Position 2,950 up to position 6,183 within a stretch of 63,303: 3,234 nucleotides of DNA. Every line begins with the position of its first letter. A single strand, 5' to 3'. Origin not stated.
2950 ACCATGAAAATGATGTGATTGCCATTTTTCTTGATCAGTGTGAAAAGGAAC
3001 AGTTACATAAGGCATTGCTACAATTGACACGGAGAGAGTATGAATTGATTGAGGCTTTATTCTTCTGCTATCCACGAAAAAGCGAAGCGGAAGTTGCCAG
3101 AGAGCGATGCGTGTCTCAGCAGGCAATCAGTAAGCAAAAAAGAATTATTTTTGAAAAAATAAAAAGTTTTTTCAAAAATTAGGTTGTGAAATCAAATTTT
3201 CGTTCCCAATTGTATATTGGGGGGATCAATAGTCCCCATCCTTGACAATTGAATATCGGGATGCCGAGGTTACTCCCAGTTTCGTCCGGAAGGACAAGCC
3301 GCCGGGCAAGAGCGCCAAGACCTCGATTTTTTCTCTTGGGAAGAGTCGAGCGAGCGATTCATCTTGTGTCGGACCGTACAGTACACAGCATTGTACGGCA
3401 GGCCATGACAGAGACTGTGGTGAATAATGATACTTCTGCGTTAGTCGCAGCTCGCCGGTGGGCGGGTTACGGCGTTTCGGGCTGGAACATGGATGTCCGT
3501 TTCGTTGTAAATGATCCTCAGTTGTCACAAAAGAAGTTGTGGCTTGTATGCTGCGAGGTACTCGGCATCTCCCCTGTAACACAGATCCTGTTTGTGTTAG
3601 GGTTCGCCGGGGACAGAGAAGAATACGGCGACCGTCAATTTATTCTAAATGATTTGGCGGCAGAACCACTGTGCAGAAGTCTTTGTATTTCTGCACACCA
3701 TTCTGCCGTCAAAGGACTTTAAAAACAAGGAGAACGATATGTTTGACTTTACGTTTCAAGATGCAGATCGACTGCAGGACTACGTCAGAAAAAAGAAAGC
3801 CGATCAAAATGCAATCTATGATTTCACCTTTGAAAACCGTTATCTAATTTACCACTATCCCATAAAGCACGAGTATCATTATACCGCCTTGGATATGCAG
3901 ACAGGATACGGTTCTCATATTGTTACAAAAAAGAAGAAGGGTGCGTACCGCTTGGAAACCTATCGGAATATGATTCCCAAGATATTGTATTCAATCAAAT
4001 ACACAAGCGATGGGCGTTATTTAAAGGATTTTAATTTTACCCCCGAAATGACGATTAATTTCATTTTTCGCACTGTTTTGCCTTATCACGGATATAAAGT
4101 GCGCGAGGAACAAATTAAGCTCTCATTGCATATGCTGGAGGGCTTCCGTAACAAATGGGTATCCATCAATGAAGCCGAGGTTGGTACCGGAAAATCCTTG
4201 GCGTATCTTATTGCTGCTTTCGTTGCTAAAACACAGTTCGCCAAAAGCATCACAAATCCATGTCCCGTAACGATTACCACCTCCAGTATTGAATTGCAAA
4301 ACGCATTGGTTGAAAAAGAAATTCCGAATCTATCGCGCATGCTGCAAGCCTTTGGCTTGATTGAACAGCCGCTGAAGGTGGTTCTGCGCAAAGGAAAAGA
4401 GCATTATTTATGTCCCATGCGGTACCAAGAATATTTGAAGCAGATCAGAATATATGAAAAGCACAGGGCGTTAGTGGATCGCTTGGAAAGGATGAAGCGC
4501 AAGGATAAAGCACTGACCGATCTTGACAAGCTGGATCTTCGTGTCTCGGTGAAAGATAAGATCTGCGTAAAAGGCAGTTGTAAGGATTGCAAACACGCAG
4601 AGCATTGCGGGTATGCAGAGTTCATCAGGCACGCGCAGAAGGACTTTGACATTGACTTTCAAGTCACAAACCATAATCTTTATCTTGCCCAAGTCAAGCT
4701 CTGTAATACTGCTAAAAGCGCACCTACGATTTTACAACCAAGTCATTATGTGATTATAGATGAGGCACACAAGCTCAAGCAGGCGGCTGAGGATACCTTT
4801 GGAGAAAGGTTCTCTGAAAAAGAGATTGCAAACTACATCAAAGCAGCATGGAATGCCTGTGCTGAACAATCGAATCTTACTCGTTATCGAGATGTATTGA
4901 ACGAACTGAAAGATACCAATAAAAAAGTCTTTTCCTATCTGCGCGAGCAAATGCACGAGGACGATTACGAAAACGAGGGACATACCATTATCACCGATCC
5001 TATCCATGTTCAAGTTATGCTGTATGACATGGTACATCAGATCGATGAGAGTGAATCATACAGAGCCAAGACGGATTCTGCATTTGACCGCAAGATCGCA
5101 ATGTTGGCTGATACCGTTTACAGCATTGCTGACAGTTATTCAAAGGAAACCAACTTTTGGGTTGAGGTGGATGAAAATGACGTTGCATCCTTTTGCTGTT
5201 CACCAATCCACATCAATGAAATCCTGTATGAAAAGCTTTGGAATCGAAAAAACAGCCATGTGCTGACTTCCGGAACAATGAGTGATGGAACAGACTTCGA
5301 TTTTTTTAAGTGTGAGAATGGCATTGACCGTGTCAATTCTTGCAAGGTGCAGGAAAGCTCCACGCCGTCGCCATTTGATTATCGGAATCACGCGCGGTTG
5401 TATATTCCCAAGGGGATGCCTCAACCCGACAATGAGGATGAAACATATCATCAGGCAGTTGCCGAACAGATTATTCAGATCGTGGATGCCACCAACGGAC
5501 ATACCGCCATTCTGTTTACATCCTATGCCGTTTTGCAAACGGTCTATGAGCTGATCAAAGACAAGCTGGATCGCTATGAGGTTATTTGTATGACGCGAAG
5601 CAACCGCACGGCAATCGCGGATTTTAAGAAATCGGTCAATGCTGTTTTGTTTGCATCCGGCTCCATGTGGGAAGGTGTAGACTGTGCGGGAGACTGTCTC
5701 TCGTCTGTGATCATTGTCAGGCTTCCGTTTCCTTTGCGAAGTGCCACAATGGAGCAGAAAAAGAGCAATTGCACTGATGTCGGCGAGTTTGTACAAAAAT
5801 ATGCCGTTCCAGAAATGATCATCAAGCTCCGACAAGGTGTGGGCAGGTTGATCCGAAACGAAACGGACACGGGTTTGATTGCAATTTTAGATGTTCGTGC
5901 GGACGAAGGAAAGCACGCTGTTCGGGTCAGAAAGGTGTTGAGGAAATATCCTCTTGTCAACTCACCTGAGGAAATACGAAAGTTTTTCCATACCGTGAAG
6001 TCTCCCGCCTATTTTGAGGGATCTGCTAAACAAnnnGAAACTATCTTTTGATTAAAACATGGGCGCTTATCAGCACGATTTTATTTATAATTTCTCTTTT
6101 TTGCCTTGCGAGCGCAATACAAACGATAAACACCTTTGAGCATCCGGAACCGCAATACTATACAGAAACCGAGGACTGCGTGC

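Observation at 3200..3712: Large (~0.5 kb) highly structured non-coding region inside the mobile element, directly upstream of a DinG/XPD helicase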

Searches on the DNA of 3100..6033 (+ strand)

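Call 4: search_rna_families(source=window, start=3100, end=3800, threshold=evalue, max_evalue=10, show_alignments=3)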
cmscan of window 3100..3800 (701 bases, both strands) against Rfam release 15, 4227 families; matches with E-value up to 10: 7.
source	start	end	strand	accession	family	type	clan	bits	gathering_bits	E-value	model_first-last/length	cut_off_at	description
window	3426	3510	+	RF03082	dinG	Gene; sRNA;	-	61.1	46.9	1e-09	1-87/87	no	dinG RNA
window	3424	3492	+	RF02913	pemK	Cis-reg;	-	25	34.8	0.027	1-61/61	no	pemK RNA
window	3376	3400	-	RF01106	SBWMV1_UPD-PKb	Cis-reg;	-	17.3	38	6.8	1-25/25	no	Pseudoknot of upstream pseudoknot domain (UPD) of the 3'UTR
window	3654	3711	-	RF03725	mir-7094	Gene; miRNA;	-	14.7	90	5.6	1-60/60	no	mir-7094 microRNA precursor family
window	3653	3713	-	RF00644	mir-27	Gene; miRNA;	-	14.1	48.5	3.3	1-80/80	no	mir-27 microRNA precursor family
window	3256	3361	+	RF02046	Sphinx_1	Gene; lncRNA;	-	13.4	34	7.4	1-100/100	no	Sphinx_ conserved region 1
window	3103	3237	+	RF00459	MPMV_package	Cis-reg;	-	11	54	8.3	134-279/279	no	Mason-Pfizer monkey virus packaging signal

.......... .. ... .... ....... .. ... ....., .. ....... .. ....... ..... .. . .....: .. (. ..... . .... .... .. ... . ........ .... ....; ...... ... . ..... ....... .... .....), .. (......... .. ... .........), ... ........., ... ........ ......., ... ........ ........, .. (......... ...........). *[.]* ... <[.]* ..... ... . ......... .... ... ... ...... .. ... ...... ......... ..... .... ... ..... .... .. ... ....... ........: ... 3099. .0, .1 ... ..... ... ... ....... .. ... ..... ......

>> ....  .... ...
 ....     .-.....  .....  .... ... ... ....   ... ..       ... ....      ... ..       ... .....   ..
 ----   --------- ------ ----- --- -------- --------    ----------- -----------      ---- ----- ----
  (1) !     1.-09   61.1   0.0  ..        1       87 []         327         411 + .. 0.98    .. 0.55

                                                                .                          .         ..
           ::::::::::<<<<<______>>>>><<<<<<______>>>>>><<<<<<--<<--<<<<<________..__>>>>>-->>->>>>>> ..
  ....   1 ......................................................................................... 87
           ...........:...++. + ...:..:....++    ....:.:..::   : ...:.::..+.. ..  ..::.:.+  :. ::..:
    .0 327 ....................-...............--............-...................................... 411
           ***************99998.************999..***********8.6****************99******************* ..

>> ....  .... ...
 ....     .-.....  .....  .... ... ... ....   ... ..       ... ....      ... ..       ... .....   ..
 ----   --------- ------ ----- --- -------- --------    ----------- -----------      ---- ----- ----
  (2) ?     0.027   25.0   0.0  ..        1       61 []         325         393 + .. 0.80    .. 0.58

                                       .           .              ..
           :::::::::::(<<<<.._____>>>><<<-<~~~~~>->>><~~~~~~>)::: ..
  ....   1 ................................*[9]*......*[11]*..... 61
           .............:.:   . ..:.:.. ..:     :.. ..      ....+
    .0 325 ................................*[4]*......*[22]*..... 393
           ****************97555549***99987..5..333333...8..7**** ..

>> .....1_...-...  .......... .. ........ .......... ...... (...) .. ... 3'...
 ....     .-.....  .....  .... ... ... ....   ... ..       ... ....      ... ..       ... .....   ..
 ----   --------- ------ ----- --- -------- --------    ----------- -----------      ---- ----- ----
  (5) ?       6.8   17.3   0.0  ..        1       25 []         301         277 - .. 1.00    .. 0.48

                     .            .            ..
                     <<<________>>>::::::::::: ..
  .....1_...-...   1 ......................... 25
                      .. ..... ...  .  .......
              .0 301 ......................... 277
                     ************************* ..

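Call 15: search_dna_similar(query=window:3183-3738:+, collection=plasmids, mode=distant, max_rows=30)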
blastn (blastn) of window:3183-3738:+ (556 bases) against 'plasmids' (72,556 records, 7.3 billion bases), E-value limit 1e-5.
No match.

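Call 16: search_dna_similar(query=window:3183-3738:+, collection=phages, mode=distant, max_rows=30)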
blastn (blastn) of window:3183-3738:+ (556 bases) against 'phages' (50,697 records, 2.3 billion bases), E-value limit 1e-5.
No match.

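Call 38: search_rna_families(sources=[L037, L086, L034, L112, L099, L009, L017, L001, L200, L027], threshold=gathering)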
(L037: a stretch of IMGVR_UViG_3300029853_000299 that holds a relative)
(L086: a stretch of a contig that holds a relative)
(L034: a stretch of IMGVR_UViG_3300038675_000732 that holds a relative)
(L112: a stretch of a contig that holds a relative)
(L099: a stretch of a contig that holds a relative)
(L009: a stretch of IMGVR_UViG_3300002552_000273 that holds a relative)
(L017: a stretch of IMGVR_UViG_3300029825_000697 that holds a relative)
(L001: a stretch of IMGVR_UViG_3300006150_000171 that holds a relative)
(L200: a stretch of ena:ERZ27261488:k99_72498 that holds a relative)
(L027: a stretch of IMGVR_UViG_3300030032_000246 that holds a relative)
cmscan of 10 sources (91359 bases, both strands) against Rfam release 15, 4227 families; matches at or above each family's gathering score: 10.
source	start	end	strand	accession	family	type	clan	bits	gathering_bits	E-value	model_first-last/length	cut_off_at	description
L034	5869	5932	-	RF02913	pemK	Cis-reg;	-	72.4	34.8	5.9e-11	1-61/61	no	pemK RNA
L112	11259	11322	-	RF02913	pemK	Cis-reg;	-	71.3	34.8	1.1e-10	1-61/61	no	pemK RNA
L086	704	774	+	RF02913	pemK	Cis-reg;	-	70.1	34.8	2e-10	1-61/61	no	pemK RNA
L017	3302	3381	+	RF02913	pemK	Cis-reg;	-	69.8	34.8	2.4e-10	1-61/61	no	pemK RNA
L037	3344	3415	+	RF02913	pemK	Cis-reg;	-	68.9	34.8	3.6e-10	1-61/61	no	pemK RNA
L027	2290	2361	-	RF02913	pemK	Cis-reg;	-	67.1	34.8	9.5e-10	1-61/61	no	pemK RNA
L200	7925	8011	+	RF03082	dinG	Gene; sRNA;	-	63.7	46.9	3.8e-08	1-87/87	no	dinG RNA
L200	16952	17024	-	RF00005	tRNA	Gene; tRNA;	CL00001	62.3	29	6e-11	1-71/71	no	tRNA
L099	2234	2289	-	RF02913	pemK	Cis-reg;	-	61.1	34.8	2.2e-08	1-61/61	no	pemK RNA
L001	1313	1364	+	RF02913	pemK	Cis-reg;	-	44.8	34.8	0.00011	1-61/61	no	pemK RNA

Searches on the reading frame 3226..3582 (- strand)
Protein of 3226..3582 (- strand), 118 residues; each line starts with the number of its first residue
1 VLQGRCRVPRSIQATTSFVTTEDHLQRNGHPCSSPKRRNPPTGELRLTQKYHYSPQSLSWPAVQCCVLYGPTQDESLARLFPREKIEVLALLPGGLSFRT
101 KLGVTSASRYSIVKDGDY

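Call 12: search_protein_families(library=pfam, proteins=[window:3226-3582:-], max_evalue=0.01)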
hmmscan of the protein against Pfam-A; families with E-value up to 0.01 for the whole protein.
window:3226-3582:- (118 aa): 0 families
